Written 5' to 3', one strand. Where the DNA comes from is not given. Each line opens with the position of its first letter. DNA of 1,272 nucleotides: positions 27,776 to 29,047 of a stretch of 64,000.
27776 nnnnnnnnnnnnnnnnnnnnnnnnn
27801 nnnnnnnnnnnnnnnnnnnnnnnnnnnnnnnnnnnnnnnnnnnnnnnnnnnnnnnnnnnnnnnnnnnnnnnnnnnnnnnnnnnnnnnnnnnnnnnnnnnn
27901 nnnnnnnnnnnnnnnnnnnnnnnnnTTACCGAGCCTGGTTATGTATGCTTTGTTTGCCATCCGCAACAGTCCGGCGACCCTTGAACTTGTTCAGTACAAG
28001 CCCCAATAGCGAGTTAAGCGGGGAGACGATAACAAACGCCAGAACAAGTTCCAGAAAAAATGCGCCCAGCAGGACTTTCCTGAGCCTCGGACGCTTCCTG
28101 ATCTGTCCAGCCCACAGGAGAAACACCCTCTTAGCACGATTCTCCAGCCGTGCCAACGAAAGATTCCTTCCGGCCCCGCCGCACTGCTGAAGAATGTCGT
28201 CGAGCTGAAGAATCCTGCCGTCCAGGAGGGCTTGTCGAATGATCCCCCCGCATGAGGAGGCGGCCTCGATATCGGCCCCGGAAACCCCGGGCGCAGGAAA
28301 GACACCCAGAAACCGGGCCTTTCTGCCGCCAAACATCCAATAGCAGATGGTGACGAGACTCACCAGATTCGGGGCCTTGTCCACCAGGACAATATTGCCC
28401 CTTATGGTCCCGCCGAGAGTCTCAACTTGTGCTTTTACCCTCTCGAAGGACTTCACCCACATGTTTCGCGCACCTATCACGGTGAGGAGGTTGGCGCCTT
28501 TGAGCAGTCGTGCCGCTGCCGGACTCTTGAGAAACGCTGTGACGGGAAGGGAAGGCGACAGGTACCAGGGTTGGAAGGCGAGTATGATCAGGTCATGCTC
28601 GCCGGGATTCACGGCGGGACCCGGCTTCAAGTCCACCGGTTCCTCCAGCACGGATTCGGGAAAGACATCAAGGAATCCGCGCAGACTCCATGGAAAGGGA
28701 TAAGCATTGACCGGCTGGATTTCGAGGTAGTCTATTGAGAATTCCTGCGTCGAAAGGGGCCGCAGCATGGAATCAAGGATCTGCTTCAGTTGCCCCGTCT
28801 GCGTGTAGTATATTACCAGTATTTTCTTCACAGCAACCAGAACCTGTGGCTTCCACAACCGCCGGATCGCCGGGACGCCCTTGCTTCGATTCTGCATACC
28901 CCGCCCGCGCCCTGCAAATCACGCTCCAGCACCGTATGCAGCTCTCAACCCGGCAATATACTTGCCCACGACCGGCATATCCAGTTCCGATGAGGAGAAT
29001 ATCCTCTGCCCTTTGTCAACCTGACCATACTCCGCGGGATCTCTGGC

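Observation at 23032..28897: Compact ACP / KAS-III / DarA-like / BtrH-like island with a dedicated ABC exporter: candidate dialkylresorcinol-type lipid pathway of unknown product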

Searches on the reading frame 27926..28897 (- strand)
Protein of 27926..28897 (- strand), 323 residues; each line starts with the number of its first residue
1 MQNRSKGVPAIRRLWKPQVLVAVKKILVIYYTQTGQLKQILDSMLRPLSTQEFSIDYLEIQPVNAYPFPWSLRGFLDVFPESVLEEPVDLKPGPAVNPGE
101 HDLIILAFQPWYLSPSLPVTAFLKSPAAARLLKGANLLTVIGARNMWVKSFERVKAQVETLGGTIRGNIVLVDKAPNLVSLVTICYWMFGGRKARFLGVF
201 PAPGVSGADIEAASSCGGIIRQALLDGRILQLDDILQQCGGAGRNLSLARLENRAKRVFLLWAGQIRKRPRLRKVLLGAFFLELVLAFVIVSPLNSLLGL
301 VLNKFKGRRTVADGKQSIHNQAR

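Call 3: search_protein_families(library=pfam, proteins=[window:27926-28897:-], max_evalue=0.01)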
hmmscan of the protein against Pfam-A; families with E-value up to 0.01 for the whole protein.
window:27926-28897:- (323 aa): 0 families

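Call 4: search_protein_families(library=ncbifam, proteins=[window:27926-28897:-], max_evalue=0.01)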
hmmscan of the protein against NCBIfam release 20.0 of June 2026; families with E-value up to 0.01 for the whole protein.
window:27926-28897:- (323 aa): 0 families

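Call 6: search_protein_families(library=ncbifam, proteins=[window:27926-28897:-], max_evalue=10)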
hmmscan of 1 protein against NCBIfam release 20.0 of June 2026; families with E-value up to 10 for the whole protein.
window:27926-28897:- (323 aa): 0 families

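Call 11: find_homologous_proteins(query=window:27926-28897:-, max_evalue=0.001)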
Query window:27926-28897:- (323 aa): 1125 proteins with E <= 0.001 among 5758 candidates; the best 120 are listed.
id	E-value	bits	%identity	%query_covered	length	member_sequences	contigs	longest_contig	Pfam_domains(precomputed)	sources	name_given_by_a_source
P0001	2.8e-210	715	100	100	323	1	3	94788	-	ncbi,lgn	ncbi:MAG: dialkylresorcinol condensing enzyme DarA [bacterium]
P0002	1.9e-124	433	68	89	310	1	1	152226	-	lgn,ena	-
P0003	3.0e-122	426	67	89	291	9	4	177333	-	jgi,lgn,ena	-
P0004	4.9e-122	425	67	89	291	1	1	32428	-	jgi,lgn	jgi:hypothetical protein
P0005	5.6e-122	425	67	89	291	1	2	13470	-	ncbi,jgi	-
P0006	2.7e-121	423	66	89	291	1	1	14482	-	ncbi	-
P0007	3.6e-121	422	67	89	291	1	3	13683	-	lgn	-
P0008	5.1e-121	422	66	89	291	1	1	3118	-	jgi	-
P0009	7.0e-121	421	66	89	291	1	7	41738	-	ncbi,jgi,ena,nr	ncbi:MAG TPA: hypothetical protein PK022_02570 [Syntrophales bacterium]|nr:hypothetical protein [Syn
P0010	1.9e-120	420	65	89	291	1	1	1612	-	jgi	-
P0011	5.5e-119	415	66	89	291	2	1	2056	-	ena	-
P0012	1.1e-118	414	66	89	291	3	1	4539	-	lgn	-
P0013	1.4e-118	414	66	89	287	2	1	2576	-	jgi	jgi:hypothetical protein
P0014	1.3e-116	407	65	89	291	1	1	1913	-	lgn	-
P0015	1.2e-114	401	64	89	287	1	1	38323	-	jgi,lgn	jgi:hypothetical protein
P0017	2.5e-111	390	61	92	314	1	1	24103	-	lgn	-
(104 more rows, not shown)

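Call 12: find_encoding_contigs(protein=P0001, flank=10000, max_places=4)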
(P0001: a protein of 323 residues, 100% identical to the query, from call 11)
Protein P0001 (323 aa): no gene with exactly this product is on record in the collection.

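Call 15: find_related_loci(query=A1, collection=genome_contigs, flank=10000)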
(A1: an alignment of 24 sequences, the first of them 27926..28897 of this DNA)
Query A1 (323 aa) in genome_contigs; peptide patterns used: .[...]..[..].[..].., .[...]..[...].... (x = any residue, [..] = any of these).
599 stretches matched a pattern (row limit reached: there are more); 594 encode a relative of the query (tblastn E <= 1e-3); the best 80 are kept; 80 distinct loci.
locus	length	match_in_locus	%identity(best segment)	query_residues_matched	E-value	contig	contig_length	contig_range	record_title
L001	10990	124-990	66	23-310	2e-123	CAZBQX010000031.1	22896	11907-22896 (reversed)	MAG TPA_asm: uncultured Syntrophales bacterium isolate binchicken_co20_406 genome assembly, contig: NODE_4516_length_228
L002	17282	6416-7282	60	23-310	4e-109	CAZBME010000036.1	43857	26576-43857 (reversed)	MAG TPA_asm: uncultured Syntrophaceae bacterium isolate SRP302447_co2_781 genome assembly, contig: NODE_2428_length_4385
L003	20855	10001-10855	56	23-306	1e-96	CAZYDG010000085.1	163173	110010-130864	MAG TPA_asm: uncultured Syntrophaceae bacterium isolate SRP293105_co2_5 genome assembly, contig: k141_42364, whole genom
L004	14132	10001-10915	46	22-321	5e-75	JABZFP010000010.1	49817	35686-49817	MAG: Desulfobacteraceae bacterium isolate 75 scaffold_671, whole genome shotgun sequence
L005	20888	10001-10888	44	12-303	3e-71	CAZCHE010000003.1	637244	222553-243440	MAG TPA_asm: uncultured Parapedobacter sp. isolate SRP344714_co1_237 genome assembly, contig: NODE_12_length_637244_cov_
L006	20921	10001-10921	43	19-317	3e-71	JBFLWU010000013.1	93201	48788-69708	MAG: Thermodesulfobacteriota bacterium isolate MAG040 MAG040_13, whole genome shotgun sequence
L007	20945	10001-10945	37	24-323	2e-70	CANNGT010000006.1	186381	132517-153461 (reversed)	uncultured Brumimicrobium sp. isolate 4-911.fasta genome assembly, contig: NODE_6, whole genome shotgun sequence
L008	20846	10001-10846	47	21-297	2e-70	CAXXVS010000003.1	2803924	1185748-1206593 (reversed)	MAG: Desulfobacterales bacterium isolate 5e2e11cb-0a29-41e5-9cec-673f41953d49 genome assembly, contig: contig_3, whole g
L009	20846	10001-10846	41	21-300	5e-70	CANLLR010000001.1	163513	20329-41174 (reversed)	MAG: Flavobacteriaceae bacterium isolate ZE-15may19-117 genome assembly, contig: ZE-15May19-c14, whole genome shotgun se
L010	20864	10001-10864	45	15-297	1e-69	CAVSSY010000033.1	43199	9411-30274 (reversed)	MAG: uncultured delta proteobacterium isolate MFD05684.bin.2.99 genome assembly, contig: contig_97803, whole genome shot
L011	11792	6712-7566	43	24-309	7e-69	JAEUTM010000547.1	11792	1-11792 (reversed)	MAG: Bacteroidia bacterium isolate new MAG-329 k141_2425562, whole genome shotgun sequence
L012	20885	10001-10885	40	23-316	9e-69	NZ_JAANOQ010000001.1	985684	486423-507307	Flavobacterium bernardetii strain F-372 Seq1, whole genome shotgun sequence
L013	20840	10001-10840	42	23-300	1e-68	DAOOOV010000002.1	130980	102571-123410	MAG TPA_asm: Flavobacterium sp. isolate AMR_MDS_2614 NODE_106_length_130980_cov_14.987397, whole genome shotgun sequence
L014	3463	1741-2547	42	24-294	2e-68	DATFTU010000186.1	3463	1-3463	MAG TPA_asm: Bacteroidia bacterium isolate SMAG_U9419 k141_460248, whole genome shotgun sequence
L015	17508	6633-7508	43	24-311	4e-68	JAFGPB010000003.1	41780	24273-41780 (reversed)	MAG: Bacteroidales bacterium isolate Zod_Metabat.669 k87_129467, whole genome shotgun sequence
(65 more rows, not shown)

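Call 24: search_protein_families(library=pfam, proteins=[L003:15927-17138:+, L003:17129-18226:+, L003:18506-20605:+, L003:1154-2395:+, L003:2380-3144:+, L003:3141-4709:+, L003:4681-6216:+, L003:6526-7728:+, L003:8327-8764:+, L003:9338-9862:-], max_evalue=0.001)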
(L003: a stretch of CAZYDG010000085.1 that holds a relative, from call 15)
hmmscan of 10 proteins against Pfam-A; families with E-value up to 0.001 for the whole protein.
L003:15927-17138:+ (403 aa): 4 families
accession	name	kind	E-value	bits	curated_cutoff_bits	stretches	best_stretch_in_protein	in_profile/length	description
PF02801.28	Ketoacyl-synt_C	-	2.4e-30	105.4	20.8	1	248-359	2-118/119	Beta-ketoacyl synthase, C-terminal domain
PF00109.32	ketoacyl-synt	-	7.1e-21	75.4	20.8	1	3-237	2-250/252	Beta-ketoacyl synthase, N-terminal domain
PF00108.29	Thiolase_N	-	2.2e-05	24.4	26.4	1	155-199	77-121/260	Thiolase, N-terminal domain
PF08545.16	ACP_syn_III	-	0.00069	19.9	24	0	159-236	3-64/80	3-Oxoacyl-[acyl-carrier-protein (ACP)] synthase III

L003:17129-18226:+ (365 aa): 2 families
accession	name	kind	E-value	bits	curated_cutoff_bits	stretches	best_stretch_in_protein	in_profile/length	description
PF13723.12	Ketoacyl-synt_2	-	7.9e-13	48.9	25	1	51-186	21-150/223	Beta-ketoacyl synthase, N-terminal domain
PF00109.32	ketoacyl-synt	-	6.6e-10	39.5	20.8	1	48-220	71-246/252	Beta-ketoacyl synthase, N-terminal domain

L003:18506-20605:+ (699 aa): 0 families

L003:1154-2395:+ (413 aa): 2 families
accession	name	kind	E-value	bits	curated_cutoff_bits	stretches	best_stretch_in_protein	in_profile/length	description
PF00109.32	ketoacyl-synt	-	8.4e-32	111.2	20.8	1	3-249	2-251/252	Beta-ketoacyl synthase, N-terminal domain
PF02801.28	Ketoacyl-synt_C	-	9.9e-24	84.1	20.8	1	258-367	1-118/119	Beta-ketoacyl synthase, C-terminal domain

L003:2380-3144:+ (254 aa): 1 family
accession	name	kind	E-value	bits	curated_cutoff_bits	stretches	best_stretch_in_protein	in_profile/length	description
PF01553.26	Acyltransferase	-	9.8e-19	67.9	23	1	81-196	13-131/132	Acyltransferase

L003:3141-4709:+ (522 aa): 2 families
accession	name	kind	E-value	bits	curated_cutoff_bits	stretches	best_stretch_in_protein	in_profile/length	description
PF02310.24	B12-binding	-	5e-19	68.7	32.1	1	15-135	4-120/121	B12 binding domain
PF04055.27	Radical_SAM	-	2.4e-17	64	29.5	1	203-366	1-163/166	Radical SAM superfamily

L003:4681-6216:+ (511 aa): 3 families
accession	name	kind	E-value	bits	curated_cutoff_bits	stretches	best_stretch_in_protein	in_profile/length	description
PF01648.25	ACPS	-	4.7e-08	33.5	25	1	410-491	1-91/111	4'-phosphopantetheinyl transferase superfamily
PF14765.12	PS-DH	-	8.8e-06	25.8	23.7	1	162-286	32-164/166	Polyketide synthase dehydratase N-terminal domain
PF17837.6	4PPT_N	-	0.00053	20.4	27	0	332-406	4-67/68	4'-phosphopantetheinyl transferase N-terminal domain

L003:6526-7728:+ (400 aa): 2 families
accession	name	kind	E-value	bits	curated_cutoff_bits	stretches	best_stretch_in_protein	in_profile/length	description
PF07804.18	HipA_C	-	1.8e-46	159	30.5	1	145-363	2-210/213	HipA-like C-terminal domain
PF13657.11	Couple_hipA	-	1.2e-16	61.4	22.5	1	8-100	1-95/99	HipA N-terminal domain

L003:8327-8764:+ (145 aa): 1 family
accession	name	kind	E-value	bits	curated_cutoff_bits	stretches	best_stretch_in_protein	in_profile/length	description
PF02567.21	PhzC-PhzF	-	4.4e-36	125.3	27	1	20-131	1-120/281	Phenazine biosynthesis-like protein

L003:9338-9862:- (174 aa): 0 families

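Call 31: search_solved_structures(query=A1, max_evalue=1, show_alignments=1)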
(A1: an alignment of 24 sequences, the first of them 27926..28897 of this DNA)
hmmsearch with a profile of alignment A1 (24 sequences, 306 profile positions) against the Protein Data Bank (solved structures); distinct sequences matched with E-value up to 1: 3.
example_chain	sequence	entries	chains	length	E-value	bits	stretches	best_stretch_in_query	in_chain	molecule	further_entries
2mwm_A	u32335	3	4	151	0.0034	19.4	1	2-105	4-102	Putative trp repressor binding protein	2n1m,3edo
3klb_A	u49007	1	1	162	0.15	14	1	2-106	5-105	Putative Flavoprotein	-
4qts_A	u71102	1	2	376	0.21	13.5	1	174-246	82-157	CRISPR type III-associated RAMP protein Csm4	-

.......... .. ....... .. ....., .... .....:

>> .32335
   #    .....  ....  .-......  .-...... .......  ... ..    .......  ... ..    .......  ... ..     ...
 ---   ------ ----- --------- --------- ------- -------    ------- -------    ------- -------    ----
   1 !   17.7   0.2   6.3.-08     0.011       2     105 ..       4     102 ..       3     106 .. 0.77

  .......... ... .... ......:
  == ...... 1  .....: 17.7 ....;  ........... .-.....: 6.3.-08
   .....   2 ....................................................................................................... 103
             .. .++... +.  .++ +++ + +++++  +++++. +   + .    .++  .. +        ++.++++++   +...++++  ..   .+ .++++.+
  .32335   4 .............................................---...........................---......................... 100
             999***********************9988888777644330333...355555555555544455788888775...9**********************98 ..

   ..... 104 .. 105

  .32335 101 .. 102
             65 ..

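Call 39: predict_structure(alignment_id=A1)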
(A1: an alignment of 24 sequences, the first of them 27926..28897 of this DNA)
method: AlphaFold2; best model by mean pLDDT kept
length: 323 residues; sequences in the alignment: 24
mean_pLDDT: 86.9   pTM: 0.83
mean pLDDT of the five models: 86.9, 81.4, 81.2, 79.7, 79.5
residues with pLDDT >= 90: 203; 70-90: 80; 50-70: 25; < 50: 15
segments of 3 or more residues with pLDDT < 50: 309-323
pLDDT, mean of each block of 10 residues (from residue 1): 61 65 94 95 96 97 95 93 95 90 97 93 96 97 87 97 96 81 88 88 90 94 96 87 76 92 97 95 86 78 68 39 28
secondary structure, 60 per line:
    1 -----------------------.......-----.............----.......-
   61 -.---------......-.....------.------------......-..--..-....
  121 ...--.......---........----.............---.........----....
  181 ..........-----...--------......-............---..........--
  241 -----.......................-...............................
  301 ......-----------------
elements in order: E24-30 H36-48 E53-59 H72-77 H79-83 E103-108 H117-123 H126-132 E136-143 H148-160 E164-172 H177-190 H207-212 H214-225 H229-238 H246-268 H270-306

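Call 54: find_encoding_contigs(protein=P0002, flank=10000, max_places=3)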
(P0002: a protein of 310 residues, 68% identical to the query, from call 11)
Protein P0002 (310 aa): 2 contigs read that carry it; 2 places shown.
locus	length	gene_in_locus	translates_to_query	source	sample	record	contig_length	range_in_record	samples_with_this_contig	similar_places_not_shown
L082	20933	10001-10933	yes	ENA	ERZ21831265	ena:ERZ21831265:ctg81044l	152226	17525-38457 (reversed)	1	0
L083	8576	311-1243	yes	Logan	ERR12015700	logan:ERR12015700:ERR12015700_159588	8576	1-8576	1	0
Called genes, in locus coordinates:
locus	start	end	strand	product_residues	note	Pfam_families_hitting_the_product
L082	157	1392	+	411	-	PF00109:ketoacyl-synt, PF02801:Ketoacyl-synt_C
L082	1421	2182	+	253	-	PF01553:Acyltransferase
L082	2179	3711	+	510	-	-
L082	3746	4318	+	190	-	PF02660:G3P_acyltransf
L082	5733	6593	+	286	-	-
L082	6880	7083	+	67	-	-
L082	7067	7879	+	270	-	PF01209:Ubie_methyltran, PF13489:Methyltransf_23, PF05175:MTS (weak), PF13847:Methyltransf_31, PF08241:Methyltransf_11, PF08242:Methyltransf_12, PF13649:Methyltransf_25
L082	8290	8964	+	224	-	PF07603:Lcl_C (faint)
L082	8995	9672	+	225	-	-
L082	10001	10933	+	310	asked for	-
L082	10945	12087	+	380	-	PF08541:ACP_syn_III_C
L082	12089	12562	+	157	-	-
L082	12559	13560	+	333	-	PF14399:BtrH_N, PF16169:DUF4872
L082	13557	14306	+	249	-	PF00005:ABC_tran, PF13304:AAA_21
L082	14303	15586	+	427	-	PF12698:ABC2_membrane_3, PF01061:ABC2_membrane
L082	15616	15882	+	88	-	PF00550:PP-binding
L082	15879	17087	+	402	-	PF00109:ketoacyl-synt, PF00108:Thiolase_N (weak), PF02801:Ketoacyl-synt_C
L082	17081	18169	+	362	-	PF00109:ketoacyl-synt, PF13723:Ketoacyl-synt_2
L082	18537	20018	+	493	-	-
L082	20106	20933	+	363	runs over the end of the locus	PF01757:Acyl_transf_3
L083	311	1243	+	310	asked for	-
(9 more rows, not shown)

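Call 61: find_encoding_contigs(protein=P0017, flank=10000, max_places=2)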
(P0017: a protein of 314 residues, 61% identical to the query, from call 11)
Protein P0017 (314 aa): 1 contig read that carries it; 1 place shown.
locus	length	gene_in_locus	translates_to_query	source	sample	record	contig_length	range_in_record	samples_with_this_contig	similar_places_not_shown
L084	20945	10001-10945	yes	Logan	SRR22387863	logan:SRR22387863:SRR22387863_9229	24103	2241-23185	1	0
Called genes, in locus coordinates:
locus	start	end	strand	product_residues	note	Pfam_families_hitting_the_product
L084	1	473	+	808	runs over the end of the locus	PF01588:tRNA_bind, PF03483:B3_4, PF03484:B5, PF17759:tRNA_synthFbeta, PF03147:FDX-ACB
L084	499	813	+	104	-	-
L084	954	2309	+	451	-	PF05496:RuvB_N, PF00158:Sigma54_activat (weak), PF00004:AAA, PF07724:AAA_2 (weak), PF07728:AAA_5, PF16193:AAA_assoc_2, PF12002:MgsA_C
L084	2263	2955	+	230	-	PF01812:5-FTHF_cyc-lig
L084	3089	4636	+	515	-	PF12072:RNase_Y_N, PF22891:KH_PNO1_2nd (faint), PF00013:KH_1, PF01966:HD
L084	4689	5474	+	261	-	PF00149:Metallophos, PF13277:YmdB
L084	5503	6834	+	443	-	PF13742:tRNA_anti_2, PF01336:tRNA_anti-codon, PF02601:Exonuc_VII_L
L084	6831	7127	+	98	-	PF02609:Exonuc_VII_S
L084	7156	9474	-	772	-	PF02706:Wzz, PF13807:GNVR (weak), PF01656:CbiA (weak), PF13614:AAA_31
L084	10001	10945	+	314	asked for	-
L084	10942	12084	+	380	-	PF08541:ACP_syn_III_C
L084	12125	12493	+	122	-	-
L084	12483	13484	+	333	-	PF14399:BtrH_N, PF16169:DUF4872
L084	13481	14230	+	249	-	PF00005:ABC_tran, PF13304:AAA_21 (weak)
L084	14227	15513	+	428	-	PF12698:ABC2_membrane_3, PF01061:ABC2_membrane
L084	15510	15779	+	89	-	PF00550:PP-binding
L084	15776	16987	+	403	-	PF00109:ketoacyl-synt, PF00108:Thiolase_N (weak), PF02801:Ketoacyl-synt_C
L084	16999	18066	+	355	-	PF00109:ketoacyl-synt, PF13723:Ketoacyl-synt_2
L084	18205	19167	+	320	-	PF01073:3Beta_HSD, PF01370:Epimerase, PF02719:Polysacc_synt_2, PF04321:RmlD_sub_bind, PF13460:NAD_binding_10 (weak), PF16363:GDP_Man_Dehyd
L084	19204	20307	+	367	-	PF03739:LptF_LptG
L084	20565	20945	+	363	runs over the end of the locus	PF00437:T2SSE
